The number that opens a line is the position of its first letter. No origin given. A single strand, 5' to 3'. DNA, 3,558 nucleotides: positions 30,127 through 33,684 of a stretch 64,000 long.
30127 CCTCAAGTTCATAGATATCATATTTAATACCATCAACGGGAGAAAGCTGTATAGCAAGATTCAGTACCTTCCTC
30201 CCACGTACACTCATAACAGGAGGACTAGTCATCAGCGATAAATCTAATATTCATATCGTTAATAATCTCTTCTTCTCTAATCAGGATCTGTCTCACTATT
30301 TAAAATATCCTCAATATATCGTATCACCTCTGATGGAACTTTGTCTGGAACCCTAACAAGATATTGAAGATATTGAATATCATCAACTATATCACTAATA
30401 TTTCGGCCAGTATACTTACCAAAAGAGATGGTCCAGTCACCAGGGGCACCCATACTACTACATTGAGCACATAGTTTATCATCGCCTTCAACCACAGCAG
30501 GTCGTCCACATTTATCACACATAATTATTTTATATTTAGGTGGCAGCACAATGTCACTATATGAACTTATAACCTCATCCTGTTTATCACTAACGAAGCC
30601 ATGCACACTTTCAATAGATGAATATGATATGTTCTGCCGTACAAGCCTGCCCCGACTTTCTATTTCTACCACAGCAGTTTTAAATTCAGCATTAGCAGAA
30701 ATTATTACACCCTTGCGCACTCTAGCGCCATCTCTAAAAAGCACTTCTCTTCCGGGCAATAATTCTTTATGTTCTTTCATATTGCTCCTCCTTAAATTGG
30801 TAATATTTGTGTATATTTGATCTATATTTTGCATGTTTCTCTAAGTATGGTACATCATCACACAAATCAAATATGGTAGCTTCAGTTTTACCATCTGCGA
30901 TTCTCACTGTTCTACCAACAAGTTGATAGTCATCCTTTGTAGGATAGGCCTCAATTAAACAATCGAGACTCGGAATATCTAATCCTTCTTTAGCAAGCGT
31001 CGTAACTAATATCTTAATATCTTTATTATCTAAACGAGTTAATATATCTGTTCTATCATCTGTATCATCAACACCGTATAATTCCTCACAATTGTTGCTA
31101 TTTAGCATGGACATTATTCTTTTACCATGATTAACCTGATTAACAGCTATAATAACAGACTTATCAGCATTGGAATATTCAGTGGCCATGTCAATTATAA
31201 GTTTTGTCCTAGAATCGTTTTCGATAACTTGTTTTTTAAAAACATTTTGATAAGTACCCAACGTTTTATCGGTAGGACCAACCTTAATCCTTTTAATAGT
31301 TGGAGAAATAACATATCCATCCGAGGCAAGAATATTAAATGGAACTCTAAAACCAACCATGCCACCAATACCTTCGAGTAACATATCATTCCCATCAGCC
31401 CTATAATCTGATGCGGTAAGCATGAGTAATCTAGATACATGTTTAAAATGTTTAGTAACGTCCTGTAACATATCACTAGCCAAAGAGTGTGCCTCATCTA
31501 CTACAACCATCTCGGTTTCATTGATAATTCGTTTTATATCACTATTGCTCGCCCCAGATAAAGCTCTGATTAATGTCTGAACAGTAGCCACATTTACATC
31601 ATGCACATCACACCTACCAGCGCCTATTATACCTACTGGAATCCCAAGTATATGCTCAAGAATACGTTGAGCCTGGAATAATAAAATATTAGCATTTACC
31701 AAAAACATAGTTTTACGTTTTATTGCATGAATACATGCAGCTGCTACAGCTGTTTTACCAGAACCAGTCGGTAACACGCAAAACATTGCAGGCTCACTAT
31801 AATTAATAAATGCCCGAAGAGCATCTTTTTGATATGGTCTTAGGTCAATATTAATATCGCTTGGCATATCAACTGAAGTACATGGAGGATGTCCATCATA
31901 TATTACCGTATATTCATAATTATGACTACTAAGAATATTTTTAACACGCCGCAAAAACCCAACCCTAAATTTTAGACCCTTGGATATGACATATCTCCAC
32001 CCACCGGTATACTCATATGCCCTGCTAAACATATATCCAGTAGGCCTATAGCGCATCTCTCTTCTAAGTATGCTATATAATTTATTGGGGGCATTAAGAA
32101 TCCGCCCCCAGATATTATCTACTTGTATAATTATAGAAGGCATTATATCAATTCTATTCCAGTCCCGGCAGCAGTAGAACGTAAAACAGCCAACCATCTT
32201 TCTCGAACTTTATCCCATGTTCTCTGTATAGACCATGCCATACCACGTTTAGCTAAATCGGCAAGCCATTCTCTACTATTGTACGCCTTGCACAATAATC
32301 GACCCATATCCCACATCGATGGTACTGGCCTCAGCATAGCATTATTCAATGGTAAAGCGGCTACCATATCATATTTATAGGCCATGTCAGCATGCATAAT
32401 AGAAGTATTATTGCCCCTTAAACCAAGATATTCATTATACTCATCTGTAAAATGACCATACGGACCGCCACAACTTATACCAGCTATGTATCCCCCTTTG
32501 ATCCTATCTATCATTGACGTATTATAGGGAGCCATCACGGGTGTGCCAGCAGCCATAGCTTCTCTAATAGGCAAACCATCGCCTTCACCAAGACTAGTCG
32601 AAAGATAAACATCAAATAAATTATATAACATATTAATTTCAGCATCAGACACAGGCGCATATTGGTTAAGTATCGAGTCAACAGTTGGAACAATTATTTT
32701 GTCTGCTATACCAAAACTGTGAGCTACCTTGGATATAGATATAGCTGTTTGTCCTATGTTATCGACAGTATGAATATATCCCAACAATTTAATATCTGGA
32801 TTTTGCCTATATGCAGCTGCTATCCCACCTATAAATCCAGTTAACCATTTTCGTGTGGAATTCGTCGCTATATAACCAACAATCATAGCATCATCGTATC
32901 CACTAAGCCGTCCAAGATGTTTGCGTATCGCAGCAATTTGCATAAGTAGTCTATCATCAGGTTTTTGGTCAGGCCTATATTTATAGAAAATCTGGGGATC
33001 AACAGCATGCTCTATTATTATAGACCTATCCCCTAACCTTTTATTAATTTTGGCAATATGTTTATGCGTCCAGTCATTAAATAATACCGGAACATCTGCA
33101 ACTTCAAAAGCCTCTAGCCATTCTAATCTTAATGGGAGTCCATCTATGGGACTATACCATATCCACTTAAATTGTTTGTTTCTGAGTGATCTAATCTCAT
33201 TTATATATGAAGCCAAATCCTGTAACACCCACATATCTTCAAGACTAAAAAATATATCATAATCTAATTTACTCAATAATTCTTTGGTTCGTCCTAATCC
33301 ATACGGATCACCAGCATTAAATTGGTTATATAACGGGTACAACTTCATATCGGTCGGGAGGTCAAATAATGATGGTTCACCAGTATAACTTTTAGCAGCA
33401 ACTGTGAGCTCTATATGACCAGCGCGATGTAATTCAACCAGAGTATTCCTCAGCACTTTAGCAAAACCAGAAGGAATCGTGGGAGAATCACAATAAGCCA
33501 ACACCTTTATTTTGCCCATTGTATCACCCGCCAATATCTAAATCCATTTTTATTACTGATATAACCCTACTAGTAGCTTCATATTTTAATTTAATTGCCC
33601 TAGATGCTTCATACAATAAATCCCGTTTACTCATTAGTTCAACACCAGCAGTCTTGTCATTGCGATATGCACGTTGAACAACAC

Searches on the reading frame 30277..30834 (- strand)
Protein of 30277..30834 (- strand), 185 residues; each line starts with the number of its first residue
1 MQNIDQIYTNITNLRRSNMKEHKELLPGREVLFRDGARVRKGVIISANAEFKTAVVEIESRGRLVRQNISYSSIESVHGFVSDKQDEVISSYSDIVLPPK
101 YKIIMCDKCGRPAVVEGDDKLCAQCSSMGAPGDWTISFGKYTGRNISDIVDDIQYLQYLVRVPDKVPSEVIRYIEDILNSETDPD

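Call 15: search_protein_families(library=pfam, proteins=[window:30277-30834:-], max_evalue=0.01)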
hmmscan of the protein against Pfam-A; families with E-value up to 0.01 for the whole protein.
window:30277-30834:- (185 aa): 1 family
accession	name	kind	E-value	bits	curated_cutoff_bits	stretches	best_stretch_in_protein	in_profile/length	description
PF20600.3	ExoX-like_C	-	0.0012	18.7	26.5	1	136-160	1-26/30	Exodeoxyribonuclease X-like C-terminal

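Call 114: search_protein_families(library=phrogs, proteins=[window:30277-30834:-], max_evalue=0.01)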
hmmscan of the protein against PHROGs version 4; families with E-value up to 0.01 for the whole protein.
window:30277-30834:- (185 aa): 0 families

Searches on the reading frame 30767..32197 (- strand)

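Call 112: search_protein_families(library=pfam, proteins=[window:30767-32197:-], max_evalue=0.01)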
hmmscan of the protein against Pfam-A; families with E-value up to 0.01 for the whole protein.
window:30767-32197:- (476 aa): 5 families
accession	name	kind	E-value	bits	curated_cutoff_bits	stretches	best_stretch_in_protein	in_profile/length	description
PF04851.21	ResIII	-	4.3e-21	76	22.5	1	117-262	2-160/164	Type III restriction enzyme, res subunit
PF00270.35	DEAD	-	3e-10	40.5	26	1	120-262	1-158/167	DEAD/DEAH box helicase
PF00271.37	Helicase_C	-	6.1e-09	36.6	23.5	1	341-433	11-109/110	Helicase conserved C-terminal domain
PF13604.12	AAA_30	-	1.5e-05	25.3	27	1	119-254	2-115/191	AAA domain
PF13401.12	AAA_22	-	0.0032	18.2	27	1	137-248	7-105/130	AAA domain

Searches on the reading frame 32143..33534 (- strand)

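Call 112: search_protein_families(library=pfam, proteins=[window:32143-33534:-], max_evalue=0.01)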
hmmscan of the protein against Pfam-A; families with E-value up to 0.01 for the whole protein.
window:32143-33534:- (463 aa): 2 families
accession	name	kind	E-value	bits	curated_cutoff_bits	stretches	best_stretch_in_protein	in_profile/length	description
PF13692.12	Glyco_trans_1_4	-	8.5e-05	23.3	27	1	298-335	68-105/142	Glycosyl transferases group 1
PF00534.26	Glycos_transf_1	-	0.00018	21.6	26.4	1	295-335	81-121/172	Glycosyl transferases group 1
